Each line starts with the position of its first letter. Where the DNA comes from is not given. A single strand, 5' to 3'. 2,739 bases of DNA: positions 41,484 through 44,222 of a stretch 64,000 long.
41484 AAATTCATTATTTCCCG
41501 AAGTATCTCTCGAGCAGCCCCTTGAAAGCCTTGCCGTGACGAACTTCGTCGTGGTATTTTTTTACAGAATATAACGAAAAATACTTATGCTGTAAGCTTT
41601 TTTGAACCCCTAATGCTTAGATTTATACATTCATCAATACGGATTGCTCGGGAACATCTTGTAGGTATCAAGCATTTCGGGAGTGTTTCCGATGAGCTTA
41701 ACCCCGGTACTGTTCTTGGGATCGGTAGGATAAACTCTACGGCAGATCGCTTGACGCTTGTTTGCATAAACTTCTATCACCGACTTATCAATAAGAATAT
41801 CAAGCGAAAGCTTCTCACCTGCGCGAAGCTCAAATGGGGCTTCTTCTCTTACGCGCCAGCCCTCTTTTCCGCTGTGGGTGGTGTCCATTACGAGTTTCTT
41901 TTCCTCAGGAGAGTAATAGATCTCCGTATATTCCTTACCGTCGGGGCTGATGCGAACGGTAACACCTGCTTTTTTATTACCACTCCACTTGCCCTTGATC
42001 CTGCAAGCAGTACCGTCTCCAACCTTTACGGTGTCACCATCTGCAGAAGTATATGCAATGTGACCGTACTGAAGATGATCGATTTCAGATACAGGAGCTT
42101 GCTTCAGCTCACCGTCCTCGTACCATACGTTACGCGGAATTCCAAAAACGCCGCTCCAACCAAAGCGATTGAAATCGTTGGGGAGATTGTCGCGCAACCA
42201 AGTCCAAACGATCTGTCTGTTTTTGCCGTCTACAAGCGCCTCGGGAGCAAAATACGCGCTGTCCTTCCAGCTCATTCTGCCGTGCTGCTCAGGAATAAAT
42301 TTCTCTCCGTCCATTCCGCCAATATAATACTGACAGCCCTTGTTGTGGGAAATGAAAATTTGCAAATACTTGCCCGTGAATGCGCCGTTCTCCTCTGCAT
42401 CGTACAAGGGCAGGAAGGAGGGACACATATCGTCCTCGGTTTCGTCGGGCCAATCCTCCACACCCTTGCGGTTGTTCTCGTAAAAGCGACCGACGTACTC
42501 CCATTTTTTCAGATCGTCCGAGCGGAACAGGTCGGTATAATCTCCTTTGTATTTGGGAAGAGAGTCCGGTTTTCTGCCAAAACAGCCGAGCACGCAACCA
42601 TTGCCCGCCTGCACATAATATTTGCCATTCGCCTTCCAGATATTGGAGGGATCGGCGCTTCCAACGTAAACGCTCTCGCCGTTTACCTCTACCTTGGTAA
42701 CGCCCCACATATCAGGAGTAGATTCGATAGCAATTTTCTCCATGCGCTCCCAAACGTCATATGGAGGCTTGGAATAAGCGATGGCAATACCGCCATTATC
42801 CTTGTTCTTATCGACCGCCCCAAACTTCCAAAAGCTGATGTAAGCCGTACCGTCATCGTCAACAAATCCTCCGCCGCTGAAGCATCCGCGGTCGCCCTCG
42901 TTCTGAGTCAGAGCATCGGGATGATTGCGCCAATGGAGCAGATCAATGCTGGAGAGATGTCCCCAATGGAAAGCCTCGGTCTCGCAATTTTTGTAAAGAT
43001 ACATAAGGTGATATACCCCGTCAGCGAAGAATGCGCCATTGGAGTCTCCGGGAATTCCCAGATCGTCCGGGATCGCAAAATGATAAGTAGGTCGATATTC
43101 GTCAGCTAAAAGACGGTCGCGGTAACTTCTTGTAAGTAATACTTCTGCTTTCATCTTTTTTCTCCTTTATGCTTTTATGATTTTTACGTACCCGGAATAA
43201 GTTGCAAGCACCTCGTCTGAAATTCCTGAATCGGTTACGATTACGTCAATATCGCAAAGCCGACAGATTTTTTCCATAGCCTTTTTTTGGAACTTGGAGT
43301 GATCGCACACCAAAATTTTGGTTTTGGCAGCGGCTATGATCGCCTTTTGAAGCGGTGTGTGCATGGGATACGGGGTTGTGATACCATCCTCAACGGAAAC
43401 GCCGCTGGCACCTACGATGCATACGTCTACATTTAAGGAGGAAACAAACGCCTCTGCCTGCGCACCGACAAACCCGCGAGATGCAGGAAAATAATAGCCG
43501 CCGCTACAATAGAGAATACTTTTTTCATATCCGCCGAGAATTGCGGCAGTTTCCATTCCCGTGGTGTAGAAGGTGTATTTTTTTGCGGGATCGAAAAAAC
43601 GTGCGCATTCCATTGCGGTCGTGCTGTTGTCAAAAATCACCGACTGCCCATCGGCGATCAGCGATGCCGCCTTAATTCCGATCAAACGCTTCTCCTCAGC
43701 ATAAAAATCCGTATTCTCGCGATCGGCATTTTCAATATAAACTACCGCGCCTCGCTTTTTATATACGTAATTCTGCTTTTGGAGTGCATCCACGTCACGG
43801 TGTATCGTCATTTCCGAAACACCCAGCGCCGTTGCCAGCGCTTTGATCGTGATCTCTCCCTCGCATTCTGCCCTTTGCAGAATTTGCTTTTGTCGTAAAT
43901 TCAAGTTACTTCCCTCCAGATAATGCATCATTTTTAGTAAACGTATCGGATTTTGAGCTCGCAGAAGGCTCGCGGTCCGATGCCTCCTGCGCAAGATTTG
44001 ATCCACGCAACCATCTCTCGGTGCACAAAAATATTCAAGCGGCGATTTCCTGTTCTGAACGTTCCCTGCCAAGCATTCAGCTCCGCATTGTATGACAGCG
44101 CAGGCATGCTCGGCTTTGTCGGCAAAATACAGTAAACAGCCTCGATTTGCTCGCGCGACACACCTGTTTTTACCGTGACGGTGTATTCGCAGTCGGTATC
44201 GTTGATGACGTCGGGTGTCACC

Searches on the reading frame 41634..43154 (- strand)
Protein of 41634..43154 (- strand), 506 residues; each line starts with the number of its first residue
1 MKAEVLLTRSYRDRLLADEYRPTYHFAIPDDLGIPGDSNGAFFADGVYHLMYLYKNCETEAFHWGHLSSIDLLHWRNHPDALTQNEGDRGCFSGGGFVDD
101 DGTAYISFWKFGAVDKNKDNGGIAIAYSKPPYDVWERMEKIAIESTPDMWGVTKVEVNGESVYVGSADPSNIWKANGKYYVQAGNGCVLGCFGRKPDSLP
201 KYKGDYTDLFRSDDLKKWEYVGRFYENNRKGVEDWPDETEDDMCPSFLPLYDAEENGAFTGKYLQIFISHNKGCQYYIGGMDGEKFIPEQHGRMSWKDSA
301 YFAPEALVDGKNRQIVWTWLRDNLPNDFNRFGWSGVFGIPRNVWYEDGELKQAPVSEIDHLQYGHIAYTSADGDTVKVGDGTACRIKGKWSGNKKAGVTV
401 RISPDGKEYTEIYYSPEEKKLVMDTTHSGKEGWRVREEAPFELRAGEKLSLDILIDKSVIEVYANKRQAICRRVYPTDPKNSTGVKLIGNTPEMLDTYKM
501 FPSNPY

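Call 74: search_protein_families(library=pfam, proteins=[window:41634-43154:-], max_evalue=0.00001)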
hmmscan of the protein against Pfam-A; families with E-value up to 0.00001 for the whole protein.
window:41634-43154:- (506 aa): 2 families
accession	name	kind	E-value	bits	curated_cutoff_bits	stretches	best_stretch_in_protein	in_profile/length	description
PF00251.26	Glyco_hydro_32N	-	2.7e-30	106.4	22.1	1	36-354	10-307/307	Glycosyl hydrolases family 32 N-terminal domain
PF08244.19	Glyco_hydro_32C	-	5.8e-24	85.4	21.9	1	385-489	39-144/158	Glycosyl hydrolases family 32 C terminal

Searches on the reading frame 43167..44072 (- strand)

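Call 14: search_protein_families(library=pfam, proteins=[window:43167-44072:-], max_evalue=0.00001)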
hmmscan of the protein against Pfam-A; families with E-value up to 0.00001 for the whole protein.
window:43167-44072:- (301 aa): 4 families
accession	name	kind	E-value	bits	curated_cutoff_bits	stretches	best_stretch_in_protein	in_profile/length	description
PF00455.28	DeoRC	-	1.7e-40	139.1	31.8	1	125-282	3-160/160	DeoR C terminal sensor domain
PF08220.18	HTH_DeoR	-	1.2e-10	41.4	21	1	60-114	1-55/57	DeoR-like helix-turn-helix domain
PF08279.18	HTH_11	-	1.8e-09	37.7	25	1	60-108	1-51/55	HTH domain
PF01047.28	MarR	-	3.2e-06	27.4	24.6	1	57-107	1-51/59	MarR family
